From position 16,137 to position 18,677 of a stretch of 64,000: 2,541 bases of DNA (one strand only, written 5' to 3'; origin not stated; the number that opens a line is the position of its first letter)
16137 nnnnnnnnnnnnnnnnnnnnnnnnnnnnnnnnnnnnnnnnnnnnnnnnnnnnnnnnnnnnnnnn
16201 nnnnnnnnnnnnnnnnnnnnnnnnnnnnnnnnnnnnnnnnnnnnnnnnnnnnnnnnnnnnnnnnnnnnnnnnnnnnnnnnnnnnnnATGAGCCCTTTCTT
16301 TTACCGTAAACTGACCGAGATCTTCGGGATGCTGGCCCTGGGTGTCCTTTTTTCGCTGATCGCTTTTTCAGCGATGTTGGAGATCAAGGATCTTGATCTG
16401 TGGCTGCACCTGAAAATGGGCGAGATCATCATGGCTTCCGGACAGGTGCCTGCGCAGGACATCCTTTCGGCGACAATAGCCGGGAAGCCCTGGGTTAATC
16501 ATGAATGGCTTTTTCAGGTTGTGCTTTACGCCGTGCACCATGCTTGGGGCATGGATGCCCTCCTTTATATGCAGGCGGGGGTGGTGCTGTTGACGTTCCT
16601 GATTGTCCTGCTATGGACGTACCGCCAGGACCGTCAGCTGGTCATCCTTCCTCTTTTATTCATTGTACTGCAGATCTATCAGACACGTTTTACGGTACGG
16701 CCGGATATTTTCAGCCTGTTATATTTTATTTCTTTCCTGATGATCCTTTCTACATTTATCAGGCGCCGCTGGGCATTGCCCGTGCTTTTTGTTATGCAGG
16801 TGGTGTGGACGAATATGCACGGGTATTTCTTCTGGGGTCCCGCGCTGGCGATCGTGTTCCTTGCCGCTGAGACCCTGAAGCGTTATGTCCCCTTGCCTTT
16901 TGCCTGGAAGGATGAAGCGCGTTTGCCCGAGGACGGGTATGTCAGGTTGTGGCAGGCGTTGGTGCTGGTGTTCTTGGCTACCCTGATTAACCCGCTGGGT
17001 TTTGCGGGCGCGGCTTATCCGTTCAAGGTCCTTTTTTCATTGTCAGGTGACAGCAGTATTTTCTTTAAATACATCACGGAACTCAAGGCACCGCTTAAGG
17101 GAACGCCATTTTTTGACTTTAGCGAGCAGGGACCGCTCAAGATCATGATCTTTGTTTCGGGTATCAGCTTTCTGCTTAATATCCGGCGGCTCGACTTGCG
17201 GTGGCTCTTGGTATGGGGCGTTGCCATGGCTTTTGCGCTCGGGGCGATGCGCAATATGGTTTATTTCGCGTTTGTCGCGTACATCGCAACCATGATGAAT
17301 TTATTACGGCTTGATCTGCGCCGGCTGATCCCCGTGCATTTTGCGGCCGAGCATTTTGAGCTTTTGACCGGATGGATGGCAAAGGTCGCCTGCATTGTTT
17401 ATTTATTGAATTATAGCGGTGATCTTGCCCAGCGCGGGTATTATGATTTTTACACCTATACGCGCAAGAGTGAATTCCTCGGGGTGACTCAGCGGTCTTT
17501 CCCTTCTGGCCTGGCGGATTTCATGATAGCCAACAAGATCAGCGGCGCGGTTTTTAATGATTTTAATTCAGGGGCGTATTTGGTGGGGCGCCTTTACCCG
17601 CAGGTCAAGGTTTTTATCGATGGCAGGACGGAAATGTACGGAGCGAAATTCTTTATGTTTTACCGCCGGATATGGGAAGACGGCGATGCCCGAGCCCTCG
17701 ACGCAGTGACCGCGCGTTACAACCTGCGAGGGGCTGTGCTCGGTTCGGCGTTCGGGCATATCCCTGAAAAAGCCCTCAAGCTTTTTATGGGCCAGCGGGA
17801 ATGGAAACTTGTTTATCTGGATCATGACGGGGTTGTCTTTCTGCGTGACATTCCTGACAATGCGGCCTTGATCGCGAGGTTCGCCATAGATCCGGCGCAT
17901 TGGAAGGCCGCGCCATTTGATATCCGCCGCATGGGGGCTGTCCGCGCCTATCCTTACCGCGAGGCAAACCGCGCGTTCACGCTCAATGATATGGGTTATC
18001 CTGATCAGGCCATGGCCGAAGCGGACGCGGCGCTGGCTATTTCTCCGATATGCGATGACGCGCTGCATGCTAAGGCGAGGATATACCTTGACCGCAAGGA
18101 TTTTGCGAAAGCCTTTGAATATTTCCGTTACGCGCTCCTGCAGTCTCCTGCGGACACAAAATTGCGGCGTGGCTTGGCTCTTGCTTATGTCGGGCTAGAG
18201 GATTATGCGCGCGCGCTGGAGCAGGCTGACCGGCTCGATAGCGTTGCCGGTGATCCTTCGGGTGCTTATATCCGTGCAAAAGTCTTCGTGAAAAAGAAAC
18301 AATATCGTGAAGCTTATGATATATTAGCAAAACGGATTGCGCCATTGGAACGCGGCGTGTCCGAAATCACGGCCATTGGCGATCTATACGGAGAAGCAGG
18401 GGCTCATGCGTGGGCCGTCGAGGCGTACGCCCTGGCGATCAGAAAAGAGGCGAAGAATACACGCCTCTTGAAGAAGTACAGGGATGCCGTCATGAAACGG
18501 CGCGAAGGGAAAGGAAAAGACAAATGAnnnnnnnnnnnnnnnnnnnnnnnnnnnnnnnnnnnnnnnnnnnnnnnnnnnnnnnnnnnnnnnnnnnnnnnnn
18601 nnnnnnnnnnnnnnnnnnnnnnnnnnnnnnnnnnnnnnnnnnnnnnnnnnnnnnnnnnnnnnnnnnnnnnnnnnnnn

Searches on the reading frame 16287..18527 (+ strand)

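Call 7: search_protein_families(library=pfam, proteins=[window:16287-18527:+])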
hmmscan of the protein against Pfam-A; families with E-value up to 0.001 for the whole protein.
window:16287-18527:+ (746 aa): 3 families
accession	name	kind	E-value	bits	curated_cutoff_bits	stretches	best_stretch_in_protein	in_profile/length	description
PF12895.13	ANAPC3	-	5e-06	27.1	27.2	0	630-681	29-80/82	Anaphase-promoting complex, cyclosome, subunit 3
PF14559.12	TPR_19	-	1e-05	26.2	25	1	601-665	2-67/68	Tetratricopeptide repeat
PF13371.12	TPR_9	-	7.5e-05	23.1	35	1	598-645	3-50/73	Tetratricopeptide repeat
